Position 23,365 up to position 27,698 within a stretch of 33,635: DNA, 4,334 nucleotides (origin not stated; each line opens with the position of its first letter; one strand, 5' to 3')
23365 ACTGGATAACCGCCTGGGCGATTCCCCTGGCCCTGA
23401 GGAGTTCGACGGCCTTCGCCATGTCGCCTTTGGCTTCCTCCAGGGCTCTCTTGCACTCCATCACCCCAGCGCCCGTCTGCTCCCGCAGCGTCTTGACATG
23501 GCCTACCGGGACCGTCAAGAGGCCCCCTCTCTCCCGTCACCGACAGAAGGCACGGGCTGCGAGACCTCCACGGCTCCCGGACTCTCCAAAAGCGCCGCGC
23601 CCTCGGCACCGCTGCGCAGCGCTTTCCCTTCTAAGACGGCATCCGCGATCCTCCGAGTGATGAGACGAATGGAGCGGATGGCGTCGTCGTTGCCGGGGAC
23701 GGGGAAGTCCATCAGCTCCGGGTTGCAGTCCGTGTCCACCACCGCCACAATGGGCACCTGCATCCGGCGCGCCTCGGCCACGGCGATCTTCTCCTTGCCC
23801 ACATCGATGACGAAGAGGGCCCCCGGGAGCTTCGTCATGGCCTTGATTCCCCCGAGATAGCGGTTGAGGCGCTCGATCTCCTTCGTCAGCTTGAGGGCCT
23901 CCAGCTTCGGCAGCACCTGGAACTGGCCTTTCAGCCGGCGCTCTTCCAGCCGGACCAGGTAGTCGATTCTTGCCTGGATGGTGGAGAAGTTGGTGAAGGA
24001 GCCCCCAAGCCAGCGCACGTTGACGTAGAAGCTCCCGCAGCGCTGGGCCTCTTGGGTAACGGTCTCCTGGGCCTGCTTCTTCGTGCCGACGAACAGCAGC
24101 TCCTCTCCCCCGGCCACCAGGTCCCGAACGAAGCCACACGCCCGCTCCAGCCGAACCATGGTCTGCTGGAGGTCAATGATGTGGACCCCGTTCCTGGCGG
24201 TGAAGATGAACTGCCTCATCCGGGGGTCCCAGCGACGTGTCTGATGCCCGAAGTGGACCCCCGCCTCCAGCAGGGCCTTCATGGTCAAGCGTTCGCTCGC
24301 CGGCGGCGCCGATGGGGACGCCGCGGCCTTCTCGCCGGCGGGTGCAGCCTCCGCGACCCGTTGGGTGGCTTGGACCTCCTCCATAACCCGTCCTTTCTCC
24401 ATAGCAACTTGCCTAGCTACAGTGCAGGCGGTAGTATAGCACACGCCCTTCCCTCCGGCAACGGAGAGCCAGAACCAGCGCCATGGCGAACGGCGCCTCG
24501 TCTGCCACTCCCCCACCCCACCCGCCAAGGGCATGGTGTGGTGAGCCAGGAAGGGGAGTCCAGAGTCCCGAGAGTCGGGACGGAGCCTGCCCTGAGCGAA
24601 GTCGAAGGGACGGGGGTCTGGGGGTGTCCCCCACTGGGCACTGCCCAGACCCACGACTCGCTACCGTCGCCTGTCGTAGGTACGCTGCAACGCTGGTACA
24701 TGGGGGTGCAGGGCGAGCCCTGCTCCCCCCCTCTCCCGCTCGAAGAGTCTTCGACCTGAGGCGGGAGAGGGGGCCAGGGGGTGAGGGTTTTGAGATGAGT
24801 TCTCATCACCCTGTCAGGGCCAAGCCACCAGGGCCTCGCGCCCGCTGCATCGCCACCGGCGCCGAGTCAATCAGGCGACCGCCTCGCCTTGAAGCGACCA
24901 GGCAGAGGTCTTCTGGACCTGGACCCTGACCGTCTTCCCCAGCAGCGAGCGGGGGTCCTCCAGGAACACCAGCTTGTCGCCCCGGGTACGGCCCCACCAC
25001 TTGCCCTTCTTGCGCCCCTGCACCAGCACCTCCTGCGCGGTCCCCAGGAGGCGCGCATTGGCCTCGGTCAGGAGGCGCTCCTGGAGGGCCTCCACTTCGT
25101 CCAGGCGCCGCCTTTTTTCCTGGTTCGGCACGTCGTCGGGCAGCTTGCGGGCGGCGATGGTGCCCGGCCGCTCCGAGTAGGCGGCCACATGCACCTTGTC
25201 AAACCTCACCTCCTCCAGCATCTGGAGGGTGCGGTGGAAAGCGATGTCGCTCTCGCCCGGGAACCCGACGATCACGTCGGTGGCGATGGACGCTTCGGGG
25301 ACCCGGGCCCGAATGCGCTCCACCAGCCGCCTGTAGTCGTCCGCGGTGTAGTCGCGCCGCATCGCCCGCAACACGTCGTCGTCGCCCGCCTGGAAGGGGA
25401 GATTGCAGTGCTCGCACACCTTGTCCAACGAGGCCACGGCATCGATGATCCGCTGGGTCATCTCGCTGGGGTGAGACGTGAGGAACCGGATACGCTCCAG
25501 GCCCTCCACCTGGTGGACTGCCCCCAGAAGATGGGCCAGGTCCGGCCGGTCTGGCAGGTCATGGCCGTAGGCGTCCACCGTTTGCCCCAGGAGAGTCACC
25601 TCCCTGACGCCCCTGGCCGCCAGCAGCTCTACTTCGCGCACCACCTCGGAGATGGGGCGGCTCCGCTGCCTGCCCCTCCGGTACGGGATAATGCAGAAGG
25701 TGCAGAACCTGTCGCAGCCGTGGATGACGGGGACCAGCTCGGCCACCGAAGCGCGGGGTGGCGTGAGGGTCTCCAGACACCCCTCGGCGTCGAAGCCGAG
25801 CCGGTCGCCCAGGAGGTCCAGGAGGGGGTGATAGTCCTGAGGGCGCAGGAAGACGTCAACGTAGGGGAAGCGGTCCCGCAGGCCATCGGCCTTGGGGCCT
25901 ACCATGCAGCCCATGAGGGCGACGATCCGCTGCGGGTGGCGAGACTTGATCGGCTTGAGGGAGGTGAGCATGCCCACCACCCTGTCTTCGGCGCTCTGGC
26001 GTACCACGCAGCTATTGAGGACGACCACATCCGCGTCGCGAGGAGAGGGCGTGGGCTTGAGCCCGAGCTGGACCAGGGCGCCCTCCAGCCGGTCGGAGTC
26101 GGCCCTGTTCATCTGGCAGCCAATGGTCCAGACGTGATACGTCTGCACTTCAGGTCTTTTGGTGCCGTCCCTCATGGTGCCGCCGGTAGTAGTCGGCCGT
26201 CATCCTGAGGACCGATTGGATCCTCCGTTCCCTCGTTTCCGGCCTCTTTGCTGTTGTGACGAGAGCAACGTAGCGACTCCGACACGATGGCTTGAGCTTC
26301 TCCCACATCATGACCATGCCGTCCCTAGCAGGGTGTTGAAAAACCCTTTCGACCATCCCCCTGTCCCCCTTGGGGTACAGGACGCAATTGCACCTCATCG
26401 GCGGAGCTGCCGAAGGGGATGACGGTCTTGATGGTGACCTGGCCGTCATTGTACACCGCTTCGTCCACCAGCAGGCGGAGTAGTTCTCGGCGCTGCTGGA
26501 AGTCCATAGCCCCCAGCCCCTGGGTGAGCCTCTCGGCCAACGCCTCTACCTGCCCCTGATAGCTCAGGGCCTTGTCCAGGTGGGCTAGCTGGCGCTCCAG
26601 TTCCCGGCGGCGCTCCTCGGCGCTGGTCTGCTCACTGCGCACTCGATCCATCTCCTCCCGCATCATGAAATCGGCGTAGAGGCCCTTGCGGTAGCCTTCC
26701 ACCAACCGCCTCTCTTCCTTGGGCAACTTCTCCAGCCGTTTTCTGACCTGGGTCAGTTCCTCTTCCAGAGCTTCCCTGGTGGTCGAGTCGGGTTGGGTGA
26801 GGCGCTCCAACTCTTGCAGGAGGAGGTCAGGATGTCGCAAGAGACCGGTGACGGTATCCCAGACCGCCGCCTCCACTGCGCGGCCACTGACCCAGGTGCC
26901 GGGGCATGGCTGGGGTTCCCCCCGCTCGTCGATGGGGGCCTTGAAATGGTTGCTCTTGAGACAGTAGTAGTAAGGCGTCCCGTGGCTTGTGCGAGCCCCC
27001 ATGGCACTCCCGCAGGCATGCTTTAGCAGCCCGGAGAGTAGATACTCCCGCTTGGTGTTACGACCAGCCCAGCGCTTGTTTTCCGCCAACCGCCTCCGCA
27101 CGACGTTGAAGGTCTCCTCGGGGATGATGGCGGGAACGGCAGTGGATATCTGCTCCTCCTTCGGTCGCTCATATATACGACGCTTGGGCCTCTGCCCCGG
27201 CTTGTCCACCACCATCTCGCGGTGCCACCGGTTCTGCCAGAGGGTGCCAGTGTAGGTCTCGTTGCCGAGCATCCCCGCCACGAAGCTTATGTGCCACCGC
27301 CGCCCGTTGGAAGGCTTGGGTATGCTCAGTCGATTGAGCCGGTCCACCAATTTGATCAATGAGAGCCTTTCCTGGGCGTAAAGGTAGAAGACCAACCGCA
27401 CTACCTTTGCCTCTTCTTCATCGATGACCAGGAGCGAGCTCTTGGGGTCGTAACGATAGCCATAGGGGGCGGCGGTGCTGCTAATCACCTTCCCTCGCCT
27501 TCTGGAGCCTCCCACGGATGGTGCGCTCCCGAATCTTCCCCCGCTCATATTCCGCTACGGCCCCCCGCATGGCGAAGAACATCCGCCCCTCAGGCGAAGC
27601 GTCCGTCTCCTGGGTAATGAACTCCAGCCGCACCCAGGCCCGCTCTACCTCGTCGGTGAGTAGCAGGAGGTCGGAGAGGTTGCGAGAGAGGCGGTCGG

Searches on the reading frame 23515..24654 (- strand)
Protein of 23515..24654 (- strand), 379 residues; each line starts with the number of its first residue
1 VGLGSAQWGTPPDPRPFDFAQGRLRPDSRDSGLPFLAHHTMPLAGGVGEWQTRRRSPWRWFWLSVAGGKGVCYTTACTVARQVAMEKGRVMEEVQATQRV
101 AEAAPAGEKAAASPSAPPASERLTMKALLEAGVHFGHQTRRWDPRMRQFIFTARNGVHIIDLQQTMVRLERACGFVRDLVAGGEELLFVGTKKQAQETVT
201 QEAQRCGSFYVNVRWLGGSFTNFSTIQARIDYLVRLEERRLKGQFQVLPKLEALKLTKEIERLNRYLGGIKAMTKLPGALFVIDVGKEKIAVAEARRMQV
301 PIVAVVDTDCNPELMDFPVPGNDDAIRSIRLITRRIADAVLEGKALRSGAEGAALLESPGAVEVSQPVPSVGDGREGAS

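Call 72: search_protein_families(library=pfam, proteins=[window:23515-24654:-], max_evalue=0.00001)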
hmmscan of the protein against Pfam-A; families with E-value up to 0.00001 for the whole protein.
window:23515-24654:- (379 aa): 1 family
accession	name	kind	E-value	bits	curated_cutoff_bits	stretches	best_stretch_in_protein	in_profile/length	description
PF00318.25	Ribosomal_S2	-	4.7e-90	301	26.1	1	128-343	1-216/216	Ribosomal protein S2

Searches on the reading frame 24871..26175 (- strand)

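Call 72: search_protein_families(library=pfam, proteins=[window:24871-26175:-], max_evalue=0.00001)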
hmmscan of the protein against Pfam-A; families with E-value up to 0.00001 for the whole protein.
window:24871-26175:- (434 aa): 3 families
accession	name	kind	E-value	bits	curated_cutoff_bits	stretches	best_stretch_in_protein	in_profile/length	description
PF04055.27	Radical_SAM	-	5e-26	92.3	29.5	1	149-320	2-166/166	Radical SAM superfamily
PF00919.26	UPF0004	-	3.4e-22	78.7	27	1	13-110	2-97/98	Uncharacterized protein family UPF0004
PF01938.26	TRAM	-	2.1e-09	37.5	21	1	376-433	3-61/61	TRAM domain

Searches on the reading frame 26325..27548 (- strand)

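Call 72: search_protein_families(library=pfam, proteins=[window:26325-27548:-], max_evalue=0.00001)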
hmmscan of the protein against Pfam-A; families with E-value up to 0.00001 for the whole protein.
window:26325-27548:- (407 aa): 2 families
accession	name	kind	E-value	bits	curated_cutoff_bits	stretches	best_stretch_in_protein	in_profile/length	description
PF07508.19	Recombinase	-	2.1e-16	60.5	21.1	1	44-157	1-102/102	Recombinase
PF13408.12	Zn_ribbon_recom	-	6.7e-08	33.2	25.3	1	170-233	1-57/58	Recombinase zinc beta ribbon domain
